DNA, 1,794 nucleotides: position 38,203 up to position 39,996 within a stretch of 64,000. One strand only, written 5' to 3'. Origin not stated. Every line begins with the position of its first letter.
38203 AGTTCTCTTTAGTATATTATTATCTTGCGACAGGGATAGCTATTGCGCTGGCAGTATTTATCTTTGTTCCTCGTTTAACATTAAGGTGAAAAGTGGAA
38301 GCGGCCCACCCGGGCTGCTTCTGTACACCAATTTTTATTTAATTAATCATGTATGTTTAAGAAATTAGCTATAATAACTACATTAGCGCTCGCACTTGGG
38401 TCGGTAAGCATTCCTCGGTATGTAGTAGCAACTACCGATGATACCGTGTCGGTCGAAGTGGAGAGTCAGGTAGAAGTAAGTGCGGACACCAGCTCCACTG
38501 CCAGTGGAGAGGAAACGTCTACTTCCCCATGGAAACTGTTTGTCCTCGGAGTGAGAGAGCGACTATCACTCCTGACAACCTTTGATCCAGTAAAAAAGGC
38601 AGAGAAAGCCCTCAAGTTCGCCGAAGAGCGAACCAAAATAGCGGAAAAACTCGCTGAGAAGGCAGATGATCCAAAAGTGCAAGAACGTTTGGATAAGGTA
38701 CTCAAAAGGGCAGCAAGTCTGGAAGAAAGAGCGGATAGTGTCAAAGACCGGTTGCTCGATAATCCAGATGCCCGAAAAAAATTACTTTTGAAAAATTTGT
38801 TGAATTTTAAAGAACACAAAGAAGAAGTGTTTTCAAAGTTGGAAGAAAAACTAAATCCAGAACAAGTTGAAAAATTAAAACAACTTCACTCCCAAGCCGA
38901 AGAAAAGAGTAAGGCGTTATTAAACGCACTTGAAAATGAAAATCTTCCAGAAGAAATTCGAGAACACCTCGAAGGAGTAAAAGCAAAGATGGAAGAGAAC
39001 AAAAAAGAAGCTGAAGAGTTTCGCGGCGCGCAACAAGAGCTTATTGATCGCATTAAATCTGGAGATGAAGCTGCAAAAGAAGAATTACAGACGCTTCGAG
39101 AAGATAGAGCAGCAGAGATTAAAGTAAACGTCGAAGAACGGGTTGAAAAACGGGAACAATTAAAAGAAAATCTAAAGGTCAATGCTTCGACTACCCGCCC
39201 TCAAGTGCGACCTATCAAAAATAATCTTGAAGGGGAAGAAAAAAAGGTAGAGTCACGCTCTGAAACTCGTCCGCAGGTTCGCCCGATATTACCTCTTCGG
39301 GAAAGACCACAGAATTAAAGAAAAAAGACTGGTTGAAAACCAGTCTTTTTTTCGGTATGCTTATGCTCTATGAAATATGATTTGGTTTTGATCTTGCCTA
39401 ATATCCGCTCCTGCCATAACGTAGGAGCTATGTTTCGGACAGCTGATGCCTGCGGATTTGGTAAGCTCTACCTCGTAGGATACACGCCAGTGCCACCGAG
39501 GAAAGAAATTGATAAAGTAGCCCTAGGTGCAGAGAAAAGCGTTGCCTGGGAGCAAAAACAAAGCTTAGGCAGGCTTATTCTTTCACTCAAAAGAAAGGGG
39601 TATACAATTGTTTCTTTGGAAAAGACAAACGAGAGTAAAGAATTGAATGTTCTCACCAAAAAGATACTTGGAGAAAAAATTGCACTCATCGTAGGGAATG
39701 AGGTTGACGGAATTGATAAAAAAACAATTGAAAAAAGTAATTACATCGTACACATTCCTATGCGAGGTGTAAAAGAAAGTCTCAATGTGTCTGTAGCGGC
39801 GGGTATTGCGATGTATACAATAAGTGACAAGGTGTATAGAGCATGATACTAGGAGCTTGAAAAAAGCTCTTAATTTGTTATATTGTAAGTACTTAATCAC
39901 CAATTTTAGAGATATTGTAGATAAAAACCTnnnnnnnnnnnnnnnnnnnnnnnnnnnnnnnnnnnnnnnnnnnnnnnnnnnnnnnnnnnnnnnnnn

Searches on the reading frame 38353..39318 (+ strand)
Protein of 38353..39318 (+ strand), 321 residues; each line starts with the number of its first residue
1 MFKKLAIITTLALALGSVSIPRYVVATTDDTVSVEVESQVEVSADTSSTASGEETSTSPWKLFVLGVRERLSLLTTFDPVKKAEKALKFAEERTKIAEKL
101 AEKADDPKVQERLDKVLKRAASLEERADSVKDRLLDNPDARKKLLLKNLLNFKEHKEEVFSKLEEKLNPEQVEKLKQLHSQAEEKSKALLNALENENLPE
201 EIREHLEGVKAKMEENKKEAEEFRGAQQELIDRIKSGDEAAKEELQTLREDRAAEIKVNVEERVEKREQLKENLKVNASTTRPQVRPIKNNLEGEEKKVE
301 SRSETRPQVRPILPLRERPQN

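Call 3: search_protein_families(library=pfam, proteins=[window:38353-39318:+], max_evalue=0.01)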
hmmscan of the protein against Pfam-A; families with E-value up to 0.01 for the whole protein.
window:38353-39318:+ (321 aa): 2 families
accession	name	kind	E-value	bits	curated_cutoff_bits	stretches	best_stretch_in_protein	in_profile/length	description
PF18915.5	DUF5667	-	1.4e-08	35.5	27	1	68-169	15-98/99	Domain of unknown function (DUF5667)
PF03613.19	EIID-AGA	-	0.0062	16.2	25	0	174-237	38-98/265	PTS system mannose/fructose/sorbose family IID component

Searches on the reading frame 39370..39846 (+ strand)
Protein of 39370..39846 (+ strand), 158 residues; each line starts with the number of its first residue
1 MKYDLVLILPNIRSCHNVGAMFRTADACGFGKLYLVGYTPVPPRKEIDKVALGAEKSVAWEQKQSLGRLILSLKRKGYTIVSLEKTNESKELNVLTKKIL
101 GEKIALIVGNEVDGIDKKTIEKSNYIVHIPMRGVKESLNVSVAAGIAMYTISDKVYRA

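Call 3: search_protein_families(library=pfam, proteins=[window:39370-39846:+], max_evalue=0.01)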
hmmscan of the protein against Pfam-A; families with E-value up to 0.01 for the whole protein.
window:39370-39846:+ (158 aa): 1 family
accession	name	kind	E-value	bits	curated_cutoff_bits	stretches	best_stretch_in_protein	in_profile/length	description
PF00588.24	SpoU_methylase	-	3e-33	115.3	29.7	1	5-149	2-142/142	SpoU rRNA Methylase family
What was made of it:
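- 39370..39846 (+): SpoU-family RNA methyltransferase. This is a backbone gene and marks the left edge of variable slot 1. PF00588, E 3e-33 (call 3).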
